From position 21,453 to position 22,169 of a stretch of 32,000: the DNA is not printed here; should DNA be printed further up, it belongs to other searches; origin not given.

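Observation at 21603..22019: An uncharacterised DUF3830/cyclophilin-like gene sits immediately downstream of allC, where the ureidoglycine/ureidoglycolate steps are missing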

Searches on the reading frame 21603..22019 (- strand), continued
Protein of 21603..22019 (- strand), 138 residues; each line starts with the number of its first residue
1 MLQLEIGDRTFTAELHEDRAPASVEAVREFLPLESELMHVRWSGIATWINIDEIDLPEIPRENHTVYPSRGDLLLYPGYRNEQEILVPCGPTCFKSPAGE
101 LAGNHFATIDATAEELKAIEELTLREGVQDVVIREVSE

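Call 31: find_related_loci(query=A3, collection=genome_contigs, flank=10000)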
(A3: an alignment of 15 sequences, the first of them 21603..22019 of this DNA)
Query A3 (138 aa) in genome_contigs; peptide patterns used: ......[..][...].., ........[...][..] (x = any residue, [..] = any of these).
600 stretches matched a pattern (row limit reached: there are more); 593 encode a relative of the query (tblastn E <= 1e-3); the best 80 are kept; 80 distinct loci.
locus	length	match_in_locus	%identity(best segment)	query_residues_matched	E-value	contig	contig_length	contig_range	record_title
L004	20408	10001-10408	85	1-136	1e-76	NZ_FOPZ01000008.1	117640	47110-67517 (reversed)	Halorubrum aquaticum strain CGMCC 1.6377, whole genome shotgun sequence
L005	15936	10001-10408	72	1-136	5e-68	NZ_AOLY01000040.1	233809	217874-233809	Haloarcula japonica DSM 6131 contig_40, whole genome shotgun sequence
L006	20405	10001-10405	77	2-136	1e-65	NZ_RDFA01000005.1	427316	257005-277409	Halorientalis pallida strain F13-25 NODE_5_length_427319_cov_114.127, whole genome shotgun sequence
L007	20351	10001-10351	71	18-134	3e-55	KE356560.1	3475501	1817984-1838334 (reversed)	MAG: Haloquadratum walsbyi J07HQW1 genomic scaffold scf7180000056329, whole genome shotgun sequence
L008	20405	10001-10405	51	1-136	1e-39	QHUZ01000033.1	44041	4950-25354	MAG: Gemmatimonadetes bacterium isolate AG16 14_0903_16_40cm_scaffold_322_curated, whole genome shotgun sequence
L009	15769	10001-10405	51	1-136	1e-38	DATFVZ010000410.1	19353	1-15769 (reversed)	MAG TPA_asm: Gemmatimonadales bacterium isolate SMAG_U9477 k141_14488748, whole genome shotgun sequence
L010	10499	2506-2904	51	1-134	8e-39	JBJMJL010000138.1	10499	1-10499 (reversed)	MAG: Gaiellaceae bacterium isolate 12C16O_168h_100_P14_coass_bin_32 k141_848690, whole genome shotgun sequence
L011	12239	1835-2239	49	1-136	5e-38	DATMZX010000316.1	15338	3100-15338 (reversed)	MAG TPA_asm: Gemmatimonadales bacterium isolate SMAG_U11146 k141_1742243, whole genome shotgun sequence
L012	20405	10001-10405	49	1-136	4e-38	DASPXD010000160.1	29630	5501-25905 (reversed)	MAG TPA_asm: Gemmatimonadales bacterium isolate SMAG_U11558 k141_806945, whole genome shotgun sequence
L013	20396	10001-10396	50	1-133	1e-37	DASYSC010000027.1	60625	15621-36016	MAG TPA_asm: Candidatus Limnocylindria bacterium isolate SMAG_U4527 k141_2914350, whole genome shotgun sequence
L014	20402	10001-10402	51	1-135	1e-37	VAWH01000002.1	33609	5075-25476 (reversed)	MAG: Actinobacteria bacterium isolate AC_1 14_1009_16_30cm_scaffold_2279, whole genome shotgun sequence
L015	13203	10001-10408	50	1-137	2e-37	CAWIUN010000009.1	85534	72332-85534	MAG: uncultured Actinomycetes bacterium isolate MFD01721.bin.3.215 genome assembly, contig: contig_13685, whole genome s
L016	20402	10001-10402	50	1-135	3e-37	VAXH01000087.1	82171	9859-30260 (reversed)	MAG: Actinobacteria bacterium isolate AC_27 14_0919_09_20cm_scaffold_513, whole genome shotgun sequence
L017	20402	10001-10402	50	1-135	1e-37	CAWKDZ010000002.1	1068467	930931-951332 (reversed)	MAG: uncultured Actinomycetes bacterium isolate MFD02360.bin.1.316 genome assembly, contig: contig_3274, whole genome sh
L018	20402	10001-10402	50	1-135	1e-36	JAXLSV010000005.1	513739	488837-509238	MAG: Gaiellales bacterium isolate STL-ACT44 C2.12.fa-5, whole genome shotgun sequence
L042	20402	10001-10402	46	2-137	7e-35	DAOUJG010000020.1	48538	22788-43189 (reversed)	MAG TPA_asm: Dehalococcoidia bacterium isolate S32_251 k113_1886892, whole genome shotgun sequence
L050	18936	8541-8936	46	2-134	1e-34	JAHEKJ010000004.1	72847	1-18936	MAG: Gammaproteobacteria bacterium isolate Ww580 NODE_481_length_72847_cov_9.071460, whole genome shotgun sequence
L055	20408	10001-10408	47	1-136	1e-34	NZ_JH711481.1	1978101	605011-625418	Actinomyces massiliensis 4401292 scaffold00001, whole genome shotgun sequence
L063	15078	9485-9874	45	1-131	4e-34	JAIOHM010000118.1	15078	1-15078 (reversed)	MAG: Anaerolineae bacterium isolate MAG_04 contig_162349, whole genome shotgun sequence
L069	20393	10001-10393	47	2-133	8e-34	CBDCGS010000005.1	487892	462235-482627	MAG: Alphaproteobacteria bacterium isolate 5446f676-90f9-4cd8-9f6e-1057d8fbf5d8 genome assembly, contig: contig_5, whole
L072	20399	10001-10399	48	1-133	4e-34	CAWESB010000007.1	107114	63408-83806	MAG: uncultured Actinomycetes bacterium isolate MFD05088.bin.1.118 genome assembly, contig: contig_21037, whole genome s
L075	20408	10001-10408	48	1-136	8e-34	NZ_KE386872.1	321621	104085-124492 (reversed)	Actinomyces gerencseriae DSM 6844 G448DRAFT_scaffold00003.3, whole genome shotgun sequence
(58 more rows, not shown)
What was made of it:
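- Tried and rejected: A 15-sequence subset worked (call 31).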

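Call 37: search_protein_families(library=pfam, proteins=[P0132, P0129, P0144, P0175, P0204, P0259, P0185], max_evalue=0.001)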
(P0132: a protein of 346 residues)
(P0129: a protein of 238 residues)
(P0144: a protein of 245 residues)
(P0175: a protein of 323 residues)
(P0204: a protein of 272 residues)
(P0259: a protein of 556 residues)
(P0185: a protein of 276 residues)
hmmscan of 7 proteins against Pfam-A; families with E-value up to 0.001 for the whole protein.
P0132 (346 aa): 1 family
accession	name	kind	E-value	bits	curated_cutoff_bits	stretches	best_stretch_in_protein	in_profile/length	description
PF12903.12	DUF3830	-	1.8e-29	103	26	1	214-343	3-141/143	Protein of unknown function (DUF3830)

P0129 (238 aa): 1 family
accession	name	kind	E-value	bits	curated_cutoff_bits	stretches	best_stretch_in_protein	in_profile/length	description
PF12903.12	DUF3830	-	1.3e-31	110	26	1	107-236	3-142/143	Protein of unknown function (DUF3830)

P0144 (245 aa): 1 family
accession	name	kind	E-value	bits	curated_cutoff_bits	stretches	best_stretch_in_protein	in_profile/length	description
PF12903.12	DUF3830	-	3e-27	95.8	26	1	111-240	1-141/143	Protein of unknown function (DUF3830)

P0175 (323 aa): 1 family
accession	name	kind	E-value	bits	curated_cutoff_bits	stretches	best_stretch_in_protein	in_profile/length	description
PF12903.12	DUF3830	-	1.3e-22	80.7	26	1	133-227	21-125/143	Protein of unknown function (DUF3830)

P0204 (272 aa): 2 families
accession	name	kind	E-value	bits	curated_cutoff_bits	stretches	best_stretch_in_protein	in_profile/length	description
PF12903.12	DUF3830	-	5e-20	72.4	26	1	157-266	22-140/143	Protein of unknown function (DUF3830)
PF13358.12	DDE_3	-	3.6e-06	27.3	28.6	1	77-176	3-99/146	DDE superfamily endonuclease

P0259 (556 aa): 5 families
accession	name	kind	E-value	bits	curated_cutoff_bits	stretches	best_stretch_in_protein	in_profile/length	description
PF00069.31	Pkinase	-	1.3e-31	110.4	31.7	1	160-408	9-259/263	Protein kinase domain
PF07714.23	PK_Tyr_Ser-Thr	-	3e-30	105.8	23.1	1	160-410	9-258/258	Protein tyrosine and serine/threonine kinase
PF12903.12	DUF3830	-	8.5e-18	65.1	26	1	4-78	1-75/143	Protein of unknown function (DUF3830)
PF00515.34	TPR_1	-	0.00016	21.7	27.8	1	485-508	6-29/34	Tetratricopeptide repeat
PF17667.7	Pkinase_fungal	-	0.00046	19.5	24.1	1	266-337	296-373/387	Fungal protein kinase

P0185 (276 aa): 3 families
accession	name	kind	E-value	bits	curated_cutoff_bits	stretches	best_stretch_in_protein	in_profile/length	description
PF12903.12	DUF3830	-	5.3e-35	120.9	26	2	6-133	3-139/143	Protein of unknown function (DUF3830)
PF04126.18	Cyclophil_like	-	7.2e-14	52.1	27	2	144-260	2-113/120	Cyclophilin-like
PF18050.6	Cyclophil_like2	-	1.3e-06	28.9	22.7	0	8-94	3-79/115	Cyclophilin-like family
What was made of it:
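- Tried and rejected: Long family members have only domain-less N-terminal extensions, a transposase or kinase chimera, or a tandem cyclophilin-like domain (call 37).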

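Call 43: search_protein_families(library=pfam, proteins=[L055:4068-4817:+, L055:4890-5831:+, L055:5891-7399:+, L055:7433-8806:+, L055:8940-9935:+, L055:10372-11310:+, L055:12340-13260:+, L055:13303-14241:+, L055:16360-17883:+, L055:18383-19225:+], max_evalue=0.001)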
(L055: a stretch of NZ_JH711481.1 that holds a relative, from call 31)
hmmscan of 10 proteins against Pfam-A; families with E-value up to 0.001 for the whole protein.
L055:4068-4817:+ (249 aa): 2 families
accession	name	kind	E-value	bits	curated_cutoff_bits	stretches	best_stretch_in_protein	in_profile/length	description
PF01177.27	Asp_Glu_race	-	1.7e-48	165.6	31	1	12-217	1-211/211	Asp/Glu/Hydantoin racemase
PF17645.6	Amdase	-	7.7e-05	22.9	25.9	1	93-213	85-207/228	Arylmalonate decarboxylase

L055:4890-5831:+ (313 aa): 1 family
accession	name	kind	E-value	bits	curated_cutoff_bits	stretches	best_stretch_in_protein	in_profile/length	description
PF00696.33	AA_kinase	-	9.1e-27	94.7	24.9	1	6-295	3-234/234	Amino acid kinase family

L055:5891-7399:+ (502 aa): 1 family
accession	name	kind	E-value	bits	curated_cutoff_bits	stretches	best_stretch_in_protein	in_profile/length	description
PF02133.21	Transp_cyt_pur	-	2.8e-90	303.7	23.5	1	30-463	3-440/440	Permease for cytosine/purines, uracil, thiamine, allantoin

L055:7433-8806:+ (457 aa): 2 families
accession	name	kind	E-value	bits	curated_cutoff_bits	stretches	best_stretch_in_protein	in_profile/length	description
PF01979.26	Amidohydro_1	-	5.8e-26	92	25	1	68-444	1-345/345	Amidohydrolase family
PF07969.17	Amidohydro_3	-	4.8e-09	36.6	29.7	1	367-444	407-471/472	Amidohydrolase family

L055:8940-9935:+ (331 aa): 2 families
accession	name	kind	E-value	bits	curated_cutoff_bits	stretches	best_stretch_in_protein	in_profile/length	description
PF02729.26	OTCace_N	-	3.6e-45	154.1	29.9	1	20-160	1-147/148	Aspartate/ornithine carbamoyltransferase, carbamoyl-P binding domain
PF00185.30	OTCace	-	2.2e-07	31.5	29.4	1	168-326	2-155/157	Aspartate/ornithine carbamoyltransferase, Asp/Orn binding domain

L055:10372-11310:+ (312 aa): 5 families
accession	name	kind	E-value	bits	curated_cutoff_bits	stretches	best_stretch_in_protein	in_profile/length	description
PF00456.26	Transketolase_N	-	1.5e-53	182.4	22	1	59-306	12-270/334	Transketolase, thiamine diphosphate binding domain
PF00676.26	E1_dh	-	4.3e-10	39.5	22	1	156-267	99-209/300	Dehydrogenase E1 component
PF13292.11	DXP_synthase_N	-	4.5e-07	29.9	21.2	1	41-230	10-182/274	1-deoxy-D-xylulose-5-phosphate synthase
PF09364.15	XFP_N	-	0.00012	21.5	23.7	1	147-264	129-246/364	XFP N-terminal domain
PF02775.26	TPP_enzyme_C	-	0.00022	21.5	21.9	0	154-217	24-81/151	Thiamine pyrophosphate enzyme, C-terminal TPP binding domain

L055:12340-13260:+ (306 aa): 1 family
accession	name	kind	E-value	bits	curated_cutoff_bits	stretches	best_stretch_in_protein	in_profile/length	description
PF01261.30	AP_endonuc_2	-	4.4e-17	63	31.1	1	42-265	9-221/249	Xylose isomerase-like TIM barrel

L055:13303-14241:+ (312 aa): 5 families
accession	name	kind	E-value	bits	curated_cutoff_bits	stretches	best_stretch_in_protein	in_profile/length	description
PF03446.21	NAD_binding_2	-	1.7e-49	168.4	21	1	15-174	1-161/161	NAD binding domain of 6-phosphogluconate dehydrogenase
PF14833.11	NAD_binding_11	-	3.7e-34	118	30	1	177-296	1-121/122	NAD-binding of NADP-dependent 3-hydroxyisobutyrate dehydrogenase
PF07991.19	KARI_N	-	5.2e-06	26.6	20.6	1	13-79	4-70/165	Acetohydroxy acid isomeroreductase, NADPH-binding domain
PF03807.23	F420_oxidored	-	1.3e-05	26.2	21.6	1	16-77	2-67/94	NADP oxidoreductase coenzyme F420-dependent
PF02826.25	2-Hacid_dh_C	-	0.00013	21.8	25.1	1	7-108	30-128/178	D-isomer specific 2-hydroxyacid dehydrogenase, NAD binding domain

L055:16360-17883:+ (507 aa): 1 family
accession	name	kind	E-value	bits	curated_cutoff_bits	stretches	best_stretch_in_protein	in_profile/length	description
PF02133.21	Transp_cyt_pur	-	4.4e-85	286.6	23.5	1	31-470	5-439/440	Permease for cytosine/purines, uracil, thiamine, allantoin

L055:18383-19225:+ (280 aa): 4 families
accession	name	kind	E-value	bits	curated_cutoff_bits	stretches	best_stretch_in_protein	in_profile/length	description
PF07739.18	TipAS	-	1.2e-30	106.9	23.8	1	151-266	1-117/117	TipAS antibiotic-recognition domain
PF13411.12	MerR_1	-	7.8e-16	58.4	21.6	1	24-90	2-67/69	MerR HTH family regulatory protein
PF00376.29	MerR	-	5e-14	52.3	28.2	1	24-61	1-38/38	MerR family regulatory protein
PF09278.17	MerR-DNA-bind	-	3.7e-07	31.1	25.4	1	66-121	1-62/65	MerR, DNA binding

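Call 56: search_dna_similar(query=window:21603-22019:-, collection=plasmids, mode=protein, max_evalue=0.00001, max_rows=40)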
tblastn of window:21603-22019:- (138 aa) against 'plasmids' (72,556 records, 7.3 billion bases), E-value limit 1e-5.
Records with a match: 38; places in all: 45; records where one place covers at least 80% of the query: 38.
Best place of each record, by identity: >=99% 1; 80-90% 3; 60-80% 9; <60% 25.
By first word of the organism name: Azospirillum 6; Rhizobium 6; Paraburkholderia 5; Haladaptatus 3; Paracoccus 2; Haloferax 1; Natrinema 1; Halarchaeum 1; Halorubrum 1; Halalkalicoccus 1; and 11 more.
By predicted mobility (MOB-suite, as given by PLSDB): non-mobilizable 32; mobilizable 3; conjugative 3.
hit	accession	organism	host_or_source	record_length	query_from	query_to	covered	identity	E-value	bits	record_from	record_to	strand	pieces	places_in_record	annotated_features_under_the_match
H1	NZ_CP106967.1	Haloferax alexandrinus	-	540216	1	138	100%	100.0%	7e-88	285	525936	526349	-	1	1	DUF3830 family protein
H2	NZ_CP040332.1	Natrinema versiforme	-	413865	1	136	99%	89.0%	5e-79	260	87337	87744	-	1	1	DUF3830 family protein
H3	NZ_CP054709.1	Halarchaeum sp. CBA1220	solar salt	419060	1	138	100%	87.7%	8e-77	253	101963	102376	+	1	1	DUF3830 family protein | D-2-hydroxyacid dehydrogenase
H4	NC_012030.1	Halorubrum lacusprofundi ATCC 49239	-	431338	1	138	100%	86.2%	3e-74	246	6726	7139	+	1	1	DUF3830 family protein | Zn-dependent hydrolase | D-2-hydroxyacid dehydrogenase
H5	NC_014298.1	Halalkalicoccus jeotgali B3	-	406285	2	134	96%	79.7%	1e-66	224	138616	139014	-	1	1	DUF3830 family protein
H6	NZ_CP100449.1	Halomarina sp. BCD28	cell culture,sediment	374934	1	135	98%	77.0%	3e-61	209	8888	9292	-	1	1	DUF3830 family protein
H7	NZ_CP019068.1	Halorientalis sp. IM1011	cell culture,saltern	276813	2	136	98%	75.6%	5e-65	220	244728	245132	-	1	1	DUF3830 family protein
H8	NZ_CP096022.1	Halocatena salina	cell culture,sediment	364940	2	136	98%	73.3%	3e-62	212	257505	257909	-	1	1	DUF3830 family protein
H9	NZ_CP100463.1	Salinigranum marinum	cell culture,Saline soil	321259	2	133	96%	71.6%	1e-52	184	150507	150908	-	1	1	DUF3830 family protein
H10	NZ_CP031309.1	Natronorubrum bangense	Cell culture,The Bange salt-alkaline ...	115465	2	134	96%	69.2%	2e-58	201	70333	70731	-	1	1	DUF3830 family protein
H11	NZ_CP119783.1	Haladaptatus sp. YSMS36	cell culture,sediment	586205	2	134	96%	67.7%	6e-60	205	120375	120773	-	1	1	DUF3830 family protein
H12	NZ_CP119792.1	Haladaptatus sp. QDMS2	cell culture,sediment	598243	2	134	96%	67.7%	6e-60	205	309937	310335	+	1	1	DUF3830 family protein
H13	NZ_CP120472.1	Haladaptatus sp. DYSN1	cell culture,sediment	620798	2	134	96%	67.7%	6e-60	205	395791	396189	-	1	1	DUF3830 family protein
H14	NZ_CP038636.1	Cupriavidus oxalaticus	whole organism,sewage sludge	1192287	10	133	90%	47.6%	1e-26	110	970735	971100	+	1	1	none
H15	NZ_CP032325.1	Azospirillum argentinense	soil sample,Agricultural field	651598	2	133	96%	41.7%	1e-25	107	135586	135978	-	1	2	DUF3830 family protein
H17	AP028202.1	Paraburkholderia largidicola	Physopelta gutta,midgut,Midgut crypts ...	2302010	4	131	93%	43.0%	1e-25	107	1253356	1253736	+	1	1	DUF3830 family protein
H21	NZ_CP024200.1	Thalassospira marina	-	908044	2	138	99%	40.1%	2e-24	104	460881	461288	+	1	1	DUF3830 family protein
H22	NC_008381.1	Rhizobium johnstonii 3841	-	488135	1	136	99%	39.7%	4e-24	103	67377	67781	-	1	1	DUF3830 family protein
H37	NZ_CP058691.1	Paracoccus pantotrophus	pure culture,sewage sludge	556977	2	131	94%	33.3%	2e-16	81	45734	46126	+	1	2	DUF3830 family protein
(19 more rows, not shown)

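Call 58: get_annotated_region(hit=H1, flank=12000)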
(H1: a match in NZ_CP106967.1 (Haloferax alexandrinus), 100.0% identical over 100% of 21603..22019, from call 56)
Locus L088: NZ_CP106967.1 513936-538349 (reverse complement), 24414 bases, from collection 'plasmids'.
description: Haloferax alexandrinus strain BNX82 plasmid pBNX82-1, complete sequence
organism: Haloferax alexandrinus (NCBI taxid 114529)
taxonomy: Archaea; Euryarchaeota; Halobacteria; Halobacteriales; Haloferacaceae; Haloferax; Haloferax alexandrinus
host: -; source: -; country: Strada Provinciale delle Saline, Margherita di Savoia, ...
typing (MOB-suite, as given by PLSDB): non-mobilizable; mating-pair formation MPF_T
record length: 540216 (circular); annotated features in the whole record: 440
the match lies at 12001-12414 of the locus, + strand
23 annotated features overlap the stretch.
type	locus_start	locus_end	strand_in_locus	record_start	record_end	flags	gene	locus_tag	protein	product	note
CDS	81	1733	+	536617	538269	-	-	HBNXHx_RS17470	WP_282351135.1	ABC transporter ATP-binding protein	-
CDS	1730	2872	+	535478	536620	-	tsgB13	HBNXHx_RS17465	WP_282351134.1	glucose ABC transporter permease TsgB13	GO:0008643 - carbohydrate transport [Evidence IEA]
CDS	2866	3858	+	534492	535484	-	-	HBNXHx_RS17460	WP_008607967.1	ABC transporter permease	-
CDS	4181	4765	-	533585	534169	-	-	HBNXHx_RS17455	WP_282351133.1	nucleotidyltransferase family protein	-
CDS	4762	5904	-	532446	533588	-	-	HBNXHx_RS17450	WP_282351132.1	XdhC/CoxI family protein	-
CDS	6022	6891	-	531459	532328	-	-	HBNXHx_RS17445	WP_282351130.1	xanthine dehydrogenase family protein subunit M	-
CDS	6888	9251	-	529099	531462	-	-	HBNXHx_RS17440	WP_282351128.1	molybdopterin cofactor-binding domain-containing protein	-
CDS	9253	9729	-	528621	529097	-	-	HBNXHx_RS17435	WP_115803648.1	(2Fe-2S)-binding protein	-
CDS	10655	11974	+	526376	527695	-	-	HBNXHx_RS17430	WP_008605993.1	Zn-dependent hydrolase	-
CDS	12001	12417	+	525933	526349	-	-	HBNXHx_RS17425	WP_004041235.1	DUF3830 family protein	-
CDS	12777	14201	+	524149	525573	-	-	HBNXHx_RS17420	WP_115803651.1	nucleobase:cation symporter-2 family protein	-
CDS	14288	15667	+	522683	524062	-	-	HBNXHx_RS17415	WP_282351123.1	amidohydrolase family protein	-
CDS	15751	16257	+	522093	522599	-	uraD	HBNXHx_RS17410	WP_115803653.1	2-oxo-4-hydroxy-4-carboxy-5-ureidoimidazoline decarboxylase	GO:0019628 - urate catabolic process [Evidence IEA]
CDS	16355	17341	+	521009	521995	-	pucL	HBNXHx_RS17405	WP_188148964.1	factor-independent urate hydroxylase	GO:0019628 - urate catabolic process [Evidence IEA]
CDS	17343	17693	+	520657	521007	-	uraH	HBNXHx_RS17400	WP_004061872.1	hydroxyisourate hydrolase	GO:0019628 - urate catabolic process [Evidence IEA]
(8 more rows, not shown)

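Call 59: get_annotated_region(hit=H22, flank=9000)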
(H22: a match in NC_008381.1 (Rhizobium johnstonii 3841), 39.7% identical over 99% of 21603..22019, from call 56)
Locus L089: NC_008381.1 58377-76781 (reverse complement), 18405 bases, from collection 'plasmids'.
description: Rhizobium johnstonii 3841 plasmid pRL10, complete sequence
organism: Rhizobium johnstonii 3841 (NCBI taxid 216596)
taxonomy: Bacteria; Pseudomonadota; Alphaproteobacteria; Hyphomicrobiales; Rhizobiaceae; Rhizobium; Rhizobium johnstonii; Rhizobium johnstonii 3841
host: -; source: -; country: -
typing (MOB-suite, as given by PLSDB): conjugative; replicon rep_cluster_841; relaxase MOBQ; mating-pair formation MPF_T
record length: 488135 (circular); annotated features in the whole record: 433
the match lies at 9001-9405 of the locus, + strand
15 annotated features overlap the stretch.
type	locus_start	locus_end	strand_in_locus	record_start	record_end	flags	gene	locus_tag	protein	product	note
CDS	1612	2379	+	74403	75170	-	-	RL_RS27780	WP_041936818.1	transporter substrate-binding domain-containing protein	-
CDS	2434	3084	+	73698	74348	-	-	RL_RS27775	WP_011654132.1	amino acid ABC transporter permease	GO:0006865 - amino acid transport [Evidence IEA]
CDS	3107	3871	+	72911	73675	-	-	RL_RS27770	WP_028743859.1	amino acid ABC transporter ATP-binding protein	-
CDS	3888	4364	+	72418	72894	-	-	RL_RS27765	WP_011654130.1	RidA family protein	-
CDS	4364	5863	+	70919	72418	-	-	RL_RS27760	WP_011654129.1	amidohydrolase family protein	-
CDS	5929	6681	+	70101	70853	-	-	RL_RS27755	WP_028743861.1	aspartate/glutamate racemase family protein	GO:0006807 - nitrogen compound metabolic process [Evidence IEA]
CDS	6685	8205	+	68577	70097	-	-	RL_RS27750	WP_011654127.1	amidohydrolase family protein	-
CDS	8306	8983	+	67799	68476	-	-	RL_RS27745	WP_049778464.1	GntR family transcriptional regulator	-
CDS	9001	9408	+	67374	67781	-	-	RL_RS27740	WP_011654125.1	DUF3830 family protein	-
CDS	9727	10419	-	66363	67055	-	-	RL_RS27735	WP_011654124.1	ABC transporter permease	GO:0055085 - transmembrane transport [Evidence IEA]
CDS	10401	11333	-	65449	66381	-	-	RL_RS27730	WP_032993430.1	ABC transporter permease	GO:0055085 - transmembrane transport [Evidence IEA]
CDS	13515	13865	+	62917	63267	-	-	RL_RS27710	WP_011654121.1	hypothetical protein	-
CDS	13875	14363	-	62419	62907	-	-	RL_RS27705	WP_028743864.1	Lrp/AsnC family transcriptional regulator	-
CDS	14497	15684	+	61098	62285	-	-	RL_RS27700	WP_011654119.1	amino acid aminotransferase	-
CDS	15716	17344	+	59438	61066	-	-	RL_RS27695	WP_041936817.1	thiamine pyrophosphate-dependent enzyme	-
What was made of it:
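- Rhizobium has RidA, two amidohydrolases, a racemase and DUF3830 (call 59).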

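Call 60: get_annotated_region(hit=H15, flank=9000)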
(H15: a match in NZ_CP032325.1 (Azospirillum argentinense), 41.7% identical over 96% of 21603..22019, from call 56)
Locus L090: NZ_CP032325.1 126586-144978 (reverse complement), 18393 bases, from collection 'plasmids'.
description: Azospirillum argentinense strain MTCC4035 plasmid p4, complete sequence
organism: Azospirillum argentinense (NCBI taxid 2970906)
taxonomy: Bacteria; Pseudomonadota; Alphaproteobacteria; Rhodospirillales; Azospirillaceae; Azospirillum; Azospirillum argentinense
host: -; source: soil sample,Agricultural field; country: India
typing (MOB-suite, as given by PLSDB): non-mobilizable
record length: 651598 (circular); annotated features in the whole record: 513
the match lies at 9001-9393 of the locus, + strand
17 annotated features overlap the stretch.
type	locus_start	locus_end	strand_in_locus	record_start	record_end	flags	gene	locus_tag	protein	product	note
CDS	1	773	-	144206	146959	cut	rbbA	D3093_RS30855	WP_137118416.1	ribosome-associated ATPase/putative transporter RbbA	GO:0055085 - transmembrane transport [Evidence IEA]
CDS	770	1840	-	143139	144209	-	-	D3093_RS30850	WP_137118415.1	HlyD family efflux transporter periplasmic adaptor subunit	-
CDS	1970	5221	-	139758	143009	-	-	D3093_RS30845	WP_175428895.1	multidrug efflux RND transporter permease subunit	GO:0055085 - transmembrane transport [Evidence IEA]; GO:0042908 - xenobiotic transport [Evidence IEA]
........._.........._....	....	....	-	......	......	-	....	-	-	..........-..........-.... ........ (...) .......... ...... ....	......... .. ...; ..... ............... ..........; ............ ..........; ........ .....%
CDS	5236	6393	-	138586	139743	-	-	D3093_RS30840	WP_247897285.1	efflux RND transporter periplasmic adaptor subunit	GO:0006810 - transport [Evidence IEA]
CDS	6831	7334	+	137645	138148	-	-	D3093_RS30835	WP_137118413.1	hypothetical protein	-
CDS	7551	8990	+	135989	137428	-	-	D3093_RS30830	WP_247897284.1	dihydroorotase family protein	-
CDS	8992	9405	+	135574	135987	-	-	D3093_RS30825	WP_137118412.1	DUF3830 family protein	-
CDS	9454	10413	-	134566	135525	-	-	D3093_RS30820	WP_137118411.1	acetamidase/formamidase family protein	-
CDS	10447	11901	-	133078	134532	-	-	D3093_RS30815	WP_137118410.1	amidohydrolase family protein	-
CDS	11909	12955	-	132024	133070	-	-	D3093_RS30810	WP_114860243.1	ABC transporter substrate-binding protein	-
CDS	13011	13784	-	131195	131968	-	-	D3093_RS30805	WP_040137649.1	ABC transporter permease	-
CDS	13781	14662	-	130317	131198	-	-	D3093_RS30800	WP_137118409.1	ABC transporter ATP-binding protein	-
CDS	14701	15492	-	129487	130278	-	-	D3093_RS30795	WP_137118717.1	SDR family NAD(P)-dependent oxidoreductase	-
CDS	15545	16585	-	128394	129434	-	-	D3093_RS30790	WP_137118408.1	ABC transporter substrate-binding protein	-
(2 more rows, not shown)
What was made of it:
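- Azospirillum has a DHOase-family gene ending 1 nt before DUF3830 (call 60).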
